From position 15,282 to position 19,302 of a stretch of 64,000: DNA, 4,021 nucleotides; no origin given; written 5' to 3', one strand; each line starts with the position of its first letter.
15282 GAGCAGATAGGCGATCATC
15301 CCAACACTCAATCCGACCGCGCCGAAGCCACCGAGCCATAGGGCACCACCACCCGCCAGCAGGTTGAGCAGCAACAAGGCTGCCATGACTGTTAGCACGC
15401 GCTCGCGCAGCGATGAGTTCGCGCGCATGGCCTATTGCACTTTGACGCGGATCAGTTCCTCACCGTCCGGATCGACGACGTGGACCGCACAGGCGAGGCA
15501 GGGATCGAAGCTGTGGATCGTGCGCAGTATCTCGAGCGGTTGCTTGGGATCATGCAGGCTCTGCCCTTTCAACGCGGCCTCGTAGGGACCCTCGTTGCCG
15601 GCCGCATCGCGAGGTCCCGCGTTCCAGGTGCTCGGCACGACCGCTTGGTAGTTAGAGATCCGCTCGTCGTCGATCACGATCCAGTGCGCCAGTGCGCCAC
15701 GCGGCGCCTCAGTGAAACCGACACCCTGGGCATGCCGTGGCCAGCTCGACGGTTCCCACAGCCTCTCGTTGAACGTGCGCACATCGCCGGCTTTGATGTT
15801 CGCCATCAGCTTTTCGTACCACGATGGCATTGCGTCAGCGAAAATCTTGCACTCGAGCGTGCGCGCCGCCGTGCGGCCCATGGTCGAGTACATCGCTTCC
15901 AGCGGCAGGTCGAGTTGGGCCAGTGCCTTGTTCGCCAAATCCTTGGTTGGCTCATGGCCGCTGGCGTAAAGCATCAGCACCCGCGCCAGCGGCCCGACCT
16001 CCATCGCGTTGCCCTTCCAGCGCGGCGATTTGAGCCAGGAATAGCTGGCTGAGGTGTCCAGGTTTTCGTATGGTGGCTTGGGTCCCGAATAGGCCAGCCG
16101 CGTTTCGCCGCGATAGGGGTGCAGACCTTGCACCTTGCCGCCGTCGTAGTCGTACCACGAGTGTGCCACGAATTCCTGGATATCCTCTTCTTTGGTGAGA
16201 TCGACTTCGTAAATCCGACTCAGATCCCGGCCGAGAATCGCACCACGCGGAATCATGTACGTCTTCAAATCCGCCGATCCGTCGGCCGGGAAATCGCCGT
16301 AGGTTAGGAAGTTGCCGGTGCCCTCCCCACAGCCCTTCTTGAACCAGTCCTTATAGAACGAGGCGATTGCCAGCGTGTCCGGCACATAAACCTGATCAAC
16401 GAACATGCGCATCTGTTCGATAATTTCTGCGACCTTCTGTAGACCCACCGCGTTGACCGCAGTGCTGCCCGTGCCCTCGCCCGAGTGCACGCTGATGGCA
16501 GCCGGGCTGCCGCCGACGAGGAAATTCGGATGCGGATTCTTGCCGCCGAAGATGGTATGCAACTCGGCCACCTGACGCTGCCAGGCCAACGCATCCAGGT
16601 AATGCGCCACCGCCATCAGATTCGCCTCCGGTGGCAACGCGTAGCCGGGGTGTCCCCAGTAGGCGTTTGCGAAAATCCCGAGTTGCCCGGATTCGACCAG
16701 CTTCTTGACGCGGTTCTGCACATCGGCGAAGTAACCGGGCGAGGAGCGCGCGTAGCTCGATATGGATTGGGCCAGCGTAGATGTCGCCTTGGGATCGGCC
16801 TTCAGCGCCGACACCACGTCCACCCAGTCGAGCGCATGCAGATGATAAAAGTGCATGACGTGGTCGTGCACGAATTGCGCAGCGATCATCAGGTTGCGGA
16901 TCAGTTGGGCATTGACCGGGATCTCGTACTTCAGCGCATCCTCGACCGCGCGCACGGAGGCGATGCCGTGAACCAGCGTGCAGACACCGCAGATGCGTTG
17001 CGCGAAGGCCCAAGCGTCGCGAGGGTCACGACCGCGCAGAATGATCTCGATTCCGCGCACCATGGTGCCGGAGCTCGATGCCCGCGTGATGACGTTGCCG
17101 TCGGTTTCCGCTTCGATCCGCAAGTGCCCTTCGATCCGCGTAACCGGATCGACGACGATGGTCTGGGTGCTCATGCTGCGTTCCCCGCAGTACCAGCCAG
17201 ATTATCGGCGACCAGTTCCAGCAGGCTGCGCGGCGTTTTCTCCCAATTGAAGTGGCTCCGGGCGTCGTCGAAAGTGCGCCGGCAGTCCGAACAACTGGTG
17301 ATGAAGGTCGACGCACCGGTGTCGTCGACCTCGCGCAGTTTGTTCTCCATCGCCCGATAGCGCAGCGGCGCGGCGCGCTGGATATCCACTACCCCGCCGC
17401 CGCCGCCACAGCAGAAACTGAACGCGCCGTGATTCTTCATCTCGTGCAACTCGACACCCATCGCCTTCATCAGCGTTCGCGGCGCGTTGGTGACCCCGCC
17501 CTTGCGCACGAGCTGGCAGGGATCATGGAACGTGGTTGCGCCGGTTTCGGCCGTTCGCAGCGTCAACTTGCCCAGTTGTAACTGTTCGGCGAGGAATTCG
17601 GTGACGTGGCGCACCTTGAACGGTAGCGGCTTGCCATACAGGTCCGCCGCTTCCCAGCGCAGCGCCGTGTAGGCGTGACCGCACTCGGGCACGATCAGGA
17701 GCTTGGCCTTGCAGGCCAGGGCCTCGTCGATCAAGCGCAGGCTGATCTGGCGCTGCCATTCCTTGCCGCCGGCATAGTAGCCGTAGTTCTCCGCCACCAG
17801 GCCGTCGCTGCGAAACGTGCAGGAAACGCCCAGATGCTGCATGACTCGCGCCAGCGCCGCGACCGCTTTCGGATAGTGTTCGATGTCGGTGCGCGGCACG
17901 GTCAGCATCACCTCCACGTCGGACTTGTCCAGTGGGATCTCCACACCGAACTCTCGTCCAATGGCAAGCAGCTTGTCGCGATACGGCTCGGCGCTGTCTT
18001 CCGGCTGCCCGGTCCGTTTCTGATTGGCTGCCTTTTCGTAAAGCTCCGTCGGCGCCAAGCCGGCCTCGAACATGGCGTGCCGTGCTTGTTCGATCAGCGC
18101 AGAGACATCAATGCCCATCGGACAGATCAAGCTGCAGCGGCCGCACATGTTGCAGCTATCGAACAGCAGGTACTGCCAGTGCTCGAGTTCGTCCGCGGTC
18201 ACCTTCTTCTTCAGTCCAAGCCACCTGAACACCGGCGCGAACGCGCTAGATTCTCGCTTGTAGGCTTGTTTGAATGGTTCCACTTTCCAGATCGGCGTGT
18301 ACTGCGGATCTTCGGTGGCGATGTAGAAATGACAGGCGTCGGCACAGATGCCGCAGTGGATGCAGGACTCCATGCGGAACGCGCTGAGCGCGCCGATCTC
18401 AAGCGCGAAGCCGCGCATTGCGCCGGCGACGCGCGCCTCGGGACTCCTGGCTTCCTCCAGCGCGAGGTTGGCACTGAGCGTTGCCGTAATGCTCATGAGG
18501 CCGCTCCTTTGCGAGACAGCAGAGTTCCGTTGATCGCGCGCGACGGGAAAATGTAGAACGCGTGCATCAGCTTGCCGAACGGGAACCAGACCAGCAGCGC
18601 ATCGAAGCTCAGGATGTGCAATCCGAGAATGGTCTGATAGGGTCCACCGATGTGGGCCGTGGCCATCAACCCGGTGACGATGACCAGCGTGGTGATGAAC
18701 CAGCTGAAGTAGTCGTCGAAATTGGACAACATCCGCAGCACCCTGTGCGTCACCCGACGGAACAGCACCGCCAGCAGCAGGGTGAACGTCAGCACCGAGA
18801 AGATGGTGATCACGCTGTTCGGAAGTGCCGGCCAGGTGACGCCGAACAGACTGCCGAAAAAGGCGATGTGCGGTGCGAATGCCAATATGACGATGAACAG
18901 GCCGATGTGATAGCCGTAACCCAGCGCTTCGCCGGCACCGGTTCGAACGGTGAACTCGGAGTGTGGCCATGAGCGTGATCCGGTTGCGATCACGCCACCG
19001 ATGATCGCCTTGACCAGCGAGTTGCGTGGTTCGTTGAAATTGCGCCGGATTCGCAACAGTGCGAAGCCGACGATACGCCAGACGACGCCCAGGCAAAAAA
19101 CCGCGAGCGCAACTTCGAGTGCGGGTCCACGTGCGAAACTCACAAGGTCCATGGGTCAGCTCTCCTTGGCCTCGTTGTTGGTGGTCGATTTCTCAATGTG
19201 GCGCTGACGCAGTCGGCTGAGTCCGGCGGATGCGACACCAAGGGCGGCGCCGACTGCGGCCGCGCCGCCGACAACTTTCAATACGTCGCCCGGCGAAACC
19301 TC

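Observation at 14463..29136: Complete Isp-type (group 1e) [NiFe]-hydrogenase island in a probable Rhodanobacteraceae host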

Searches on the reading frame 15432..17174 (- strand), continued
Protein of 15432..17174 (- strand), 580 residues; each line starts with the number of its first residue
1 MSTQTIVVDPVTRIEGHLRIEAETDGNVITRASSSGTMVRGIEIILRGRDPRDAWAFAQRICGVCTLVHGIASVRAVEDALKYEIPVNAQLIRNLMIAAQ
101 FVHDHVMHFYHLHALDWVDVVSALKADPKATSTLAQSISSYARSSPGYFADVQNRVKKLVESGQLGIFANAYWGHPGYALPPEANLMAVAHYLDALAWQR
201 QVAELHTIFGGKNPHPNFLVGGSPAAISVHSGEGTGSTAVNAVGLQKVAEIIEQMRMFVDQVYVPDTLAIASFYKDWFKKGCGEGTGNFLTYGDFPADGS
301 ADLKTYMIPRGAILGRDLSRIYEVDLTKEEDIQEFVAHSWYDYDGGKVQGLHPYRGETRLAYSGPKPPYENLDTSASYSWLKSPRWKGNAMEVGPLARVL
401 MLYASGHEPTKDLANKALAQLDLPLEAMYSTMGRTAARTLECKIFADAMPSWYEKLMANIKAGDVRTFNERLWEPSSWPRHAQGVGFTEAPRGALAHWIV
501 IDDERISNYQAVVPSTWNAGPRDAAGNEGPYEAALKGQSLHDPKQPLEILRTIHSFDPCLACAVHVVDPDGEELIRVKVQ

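Call 72: search_dna_similar(query=window:15432-17174:-, collection=plasmids, mode=protein, max_rows=15, max_evalue=1e-100)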
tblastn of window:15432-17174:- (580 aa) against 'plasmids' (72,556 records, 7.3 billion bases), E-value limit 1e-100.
Records with a match: 105; places in all: 108; records where one place covers at least 80% of the query: 104.
Best place of each record, by identity: 60-80% 3; <60% 102.
By first word of the organism name: Rhizobium 25; Escherichia 13; Azospirillum 12; Bradyrhizobium 10; Alteromonas 7; Sinorhizobium 7; Mesorhizobium 5; Cupriavidus 4; Paraburkholderia 3; Salmonella 2; and 14 more.
By predicted mobility (MOB-suite, as given by PLSDB): non-mobilizable 53; conjugative 39; mobilizable 13.
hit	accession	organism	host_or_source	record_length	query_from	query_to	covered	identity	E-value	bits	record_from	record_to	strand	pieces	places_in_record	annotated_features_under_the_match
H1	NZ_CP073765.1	Methylovirgula sp. HY1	soil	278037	4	579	99%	73.1%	0e+0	899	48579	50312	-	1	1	nickel-dependent hydrogenase large subunit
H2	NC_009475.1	Bradyrhizobium sp. BTAi1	-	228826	3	579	99%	68.1%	0e+0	821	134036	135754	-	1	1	nickel-dependent hydrogenase large subunit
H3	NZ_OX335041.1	Alteromonas macleodii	-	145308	2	580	100%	59.3%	0e+0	778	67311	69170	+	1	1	nickel-dependent hydrogenase large subunit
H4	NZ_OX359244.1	Alteromonas macleodii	-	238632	2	580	100%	59.3%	0e+0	778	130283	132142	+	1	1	nickel-dependent hydrogenase large subunit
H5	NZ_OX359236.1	Alteromonas macleodii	-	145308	2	580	100%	59.3%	0e+0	778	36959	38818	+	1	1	nickel-dependent hydrogenase large subunit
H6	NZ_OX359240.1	Alteromonas macleodii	-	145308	2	580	100%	59.3%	0e+0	778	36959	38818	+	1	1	nickel-dependent hydrogenase large subunit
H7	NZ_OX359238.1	Alteromonas macleodii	-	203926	2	580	100%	59.3%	0e+0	776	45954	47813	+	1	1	nickel-dependent hydrogenase large subunit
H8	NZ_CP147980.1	Alteromonas macleodii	-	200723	2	580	100%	59.3%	0e+0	776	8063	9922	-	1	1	nickel-dependent hydrogenase large subunit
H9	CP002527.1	Glaciecola sp. 4H-3-7+YE-5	-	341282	6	580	99%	59.7%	0e+0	776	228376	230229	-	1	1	nickel-dependent hydrogenase large subunit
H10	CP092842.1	Bradyrhizobium sp. 62B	Arachis hypogaea L.,cell ...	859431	2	580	100%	58.5%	0e+0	671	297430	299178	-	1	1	nickel-dependent hydrogenase large subunit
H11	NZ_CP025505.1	Rhizobium leguminosarum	Pisum sativum,pea nodule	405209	2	580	100%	58.4%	0e+0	676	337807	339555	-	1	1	nickel-dependent hydrogenase large subunit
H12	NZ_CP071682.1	Rhizobium ruizarguesonis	lentil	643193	2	580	100%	58.4%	0e+0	676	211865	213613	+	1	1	nickel-dependent hydrogenase large subunit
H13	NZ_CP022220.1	Bradyrhizobium guangxiense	peanut,cell culture,roots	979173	2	580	100%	58.3%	0e+0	677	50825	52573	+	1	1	nickel-dependent hydrogenase large subunit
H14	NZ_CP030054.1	Bradyrhizobium guangzhouense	Arachis hypogaea,Microbe,nodule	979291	2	580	100%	58.3%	0e+0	677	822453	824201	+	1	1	nickel-dependent hydrogenase large subunit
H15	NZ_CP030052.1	Bradyrhizobium guangdongense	peanut,cell culture,roots of peanut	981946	2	580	100%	58.3%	0e+0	677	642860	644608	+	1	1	nickel-dependent hydrogenase large subunit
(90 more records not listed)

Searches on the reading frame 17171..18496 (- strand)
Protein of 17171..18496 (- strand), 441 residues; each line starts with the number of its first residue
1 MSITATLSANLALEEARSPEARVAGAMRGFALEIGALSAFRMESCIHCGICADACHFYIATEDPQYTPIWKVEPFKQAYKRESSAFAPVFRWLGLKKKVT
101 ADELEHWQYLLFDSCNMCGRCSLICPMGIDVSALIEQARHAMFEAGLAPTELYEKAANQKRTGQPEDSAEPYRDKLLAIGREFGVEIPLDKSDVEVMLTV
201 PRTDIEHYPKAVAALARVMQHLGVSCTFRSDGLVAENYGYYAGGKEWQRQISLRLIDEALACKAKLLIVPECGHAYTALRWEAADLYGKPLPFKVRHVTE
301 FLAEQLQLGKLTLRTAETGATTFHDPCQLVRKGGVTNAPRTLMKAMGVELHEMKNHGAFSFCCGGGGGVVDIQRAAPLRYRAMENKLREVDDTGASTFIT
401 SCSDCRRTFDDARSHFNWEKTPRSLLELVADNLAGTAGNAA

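Call 7: search_protein_families(library=pfam, proteins=[window:17171-18496:-])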
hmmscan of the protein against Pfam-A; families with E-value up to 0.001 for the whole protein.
window:17171-18496:- (441 aa): 12 families
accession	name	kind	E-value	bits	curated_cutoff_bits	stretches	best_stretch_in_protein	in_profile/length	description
PF02754.22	CCG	-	1.1e-12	48.3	20.6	1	322-409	2-84/85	Cysteine-rich domain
PF13183.11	Fer4_8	-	2.6e-11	44.3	27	1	42-129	2-68/68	4Fe-4S dicluster domain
PF13534.11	Fer4_17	-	1.1e-09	39.1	22.2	1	44-130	1-61/61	4Fe-4S dicluster domain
PF12838.12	Fer4_7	-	1.2e-08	35.7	27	1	44-129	1-52/52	4Fe-4S dicluster domain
PF00037.32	Fer4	-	5.3e-07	29.6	21.1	0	113-128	6-21/24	4Fe-4S binding domain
PF13187.11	Fer4_9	-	1.1e-05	25.7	27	1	45-128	2-50/52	4Fe-4S dicluster domain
PF13237.11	Fer4_10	-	1.3e-05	25.5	25.5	0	113-135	7-22/53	4Fe-4S dicluster domain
PF12837.12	Fer4_6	-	2.7e-05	24.3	25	1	40-58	4-22/24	4Fe-4S binding domain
PF12797.12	Fer4_2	-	0.00011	22.4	24.5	0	43-56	8-21/22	4Fe-4S binding domain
PF12800.12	Fer4_4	-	0.0002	21.9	24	0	43-57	2-16/17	4Fe-4S binding domain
PF14697.11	Fer4_21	-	0.00047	20.7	35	0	43-56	6-19/59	4Fe-4S dicluster domain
PF13484.11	Fer4_16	-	0.00053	21.1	30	0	115-128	2-15/66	4Fe-4S double cluster binding domain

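Call 8: search_protein_families(library=ncbifam, proteins=[window:17171-18496:-])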
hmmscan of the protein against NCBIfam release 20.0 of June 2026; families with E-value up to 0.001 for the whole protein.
window:17171-18496:- (441 aa): 19 families
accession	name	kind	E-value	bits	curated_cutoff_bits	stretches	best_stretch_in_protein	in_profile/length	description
NF045796.1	DsrK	equivalog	2.4e-59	201.1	400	1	41-416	48-423/453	sulfate reduction electron transfer complex DsrMKJOP subunit DsrK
NF045724.1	ferredox_TmcB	equivalog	1.3e-52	178.8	735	1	33-429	31-424/430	electron transfer complex ferredoxin TmcB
NF045711.1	sulf_resp_HmcF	equivalog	1.9e-51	175.3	750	1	42-417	59-433/457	sulfate respiration complex iron-sulfur protein HmcF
NF045670.1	quin_L_LdhH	equivalog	2.7e-22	78.9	800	1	208-405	481-681/706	L-lactate dehydrogenase (quinone) large subunit LdhH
NF004898.0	PRK06259.1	equivalog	4e-20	71.9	385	1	114-417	187-471/488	fumarate reductase (CoM/CoB) subunit TfrB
NF045663.1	diclust_near_Sec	equivalog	1.3e-18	66.6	530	2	106-155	346-395/759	pyridine nucleotide-disulfide oxidoreductase/dicluster-binding protein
NF008369.0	PRK11168.1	equivalog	1.3e-14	53.9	278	2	250-407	225-378/401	anaerobic glycerol-3-phosphate dehydrogenase subunit C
NF008434.0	PRK11274.1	equivalog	2.7e-11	43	333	1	296-410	280-389/409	glycolate oxidase subunit GlcF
TIGR03379.1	glycerol3P_GlpC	equivalog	2.3e-07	29.9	279.9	0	290-412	263-380/397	anaerobic glycerol-3-phosphate dehydrogenase subunit GlpC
TIGR00273.1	TIGR00273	equivalog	7.1e-07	28.4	444.8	1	113-150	343-380/432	LutB/LldF family L-lactate oxidation iron-sulfur protein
NF058577.1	FdxA_fam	equivalog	7e-05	22.9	65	0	43-55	7-19/52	4Fe-4S ferredoxin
TIGR03288.1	CoB_CoM_SS_B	equivalog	0.00015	21.1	345.15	1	294-413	117-241/290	CoB--CoM heterodisulfide reductase subunit B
NF038196.1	ferrodoxin_EFR1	subfamily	0.00018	21.6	75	0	111-128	182-199/242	EFR1 family ferrodoxin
TIGR00384.1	dhsB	subfamily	0.00023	20.7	88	0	114-139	197-222/222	succinate dehydrogenase and fumarate reductase iron-sulfur protein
NF040864.1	HgcB_ferredoxin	equivalog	0.00041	20.1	99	0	113-129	14-30/93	mercury methylation ferredoxin HgcB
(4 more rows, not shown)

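Call 64: search_solved_structures(query=window:17171-18496:-, max_evalue=0.001)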
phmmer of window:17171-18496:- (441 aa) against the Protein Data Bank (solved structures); distinct sequences matched with E-value up to 0.001: 3.
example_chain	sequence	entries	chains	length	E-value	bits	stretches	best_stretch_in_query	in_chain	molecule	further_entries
9ojn_A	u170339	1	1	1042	6.3e-16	61.7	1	114-412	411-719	Iron-sulfur-binding reductase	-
9sfi_C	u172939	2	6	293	7.2e-05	25.3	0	295-413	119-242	H(2)/formate:CoB-CoM heterodisulfide,ferredoxin reductase subunit B2 | Heterodisulfide reductase subunit B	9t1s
5odc_B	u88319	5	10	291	0.00099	21.5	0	293-413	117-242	Heterodisulfide reductase, subunit B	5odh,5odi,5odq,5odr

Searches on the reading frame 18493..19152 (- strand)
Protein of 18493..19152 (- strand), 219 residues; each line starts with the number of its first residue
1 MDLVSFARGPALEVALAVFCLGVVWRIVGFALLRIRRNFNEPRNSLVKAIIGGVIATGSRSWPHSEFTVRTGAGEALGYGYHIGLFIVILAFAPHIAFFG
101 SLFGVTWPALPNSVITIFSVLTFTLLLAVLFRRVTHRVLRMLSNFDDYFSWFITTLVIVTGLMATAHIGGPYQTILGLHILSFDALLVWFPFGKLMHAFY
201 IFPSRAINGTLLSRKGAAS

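Call 7: search_protein_families(library=pfam, proteins=[window:18493-19152:-])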
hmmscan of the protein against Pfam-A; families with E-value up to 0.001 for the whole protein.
window:18493-19152:- (219 aa): 0 families

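Call 8: search_protein_families(library=ncbifam, proteins=[window:18493-19152:-])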
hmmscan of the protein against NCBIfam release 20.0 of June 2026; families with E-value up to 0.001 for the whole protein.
window:18493-19152:- (219 aa): 3 families
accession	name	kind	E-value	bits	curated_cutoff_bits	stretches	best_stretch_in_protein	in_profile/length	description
NF045723.1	memb_anch_TmcC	equivalog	1.9e-26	92.9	240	1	3-209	3-206/218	TmcC family electron transfer complex membrane anchor subunit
NF045716.1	sulf_resp_HmcE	equivalog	6.2e-23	81.6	275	1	5-209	3-208/226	sulfate respiration complex protein HmcE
NF038037.1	cytob_DsrM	equivalog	0.00027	20.2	300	0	174-208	243-277/320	sulfate reduction electron transfer complex DsrMKJOP subunit DsrM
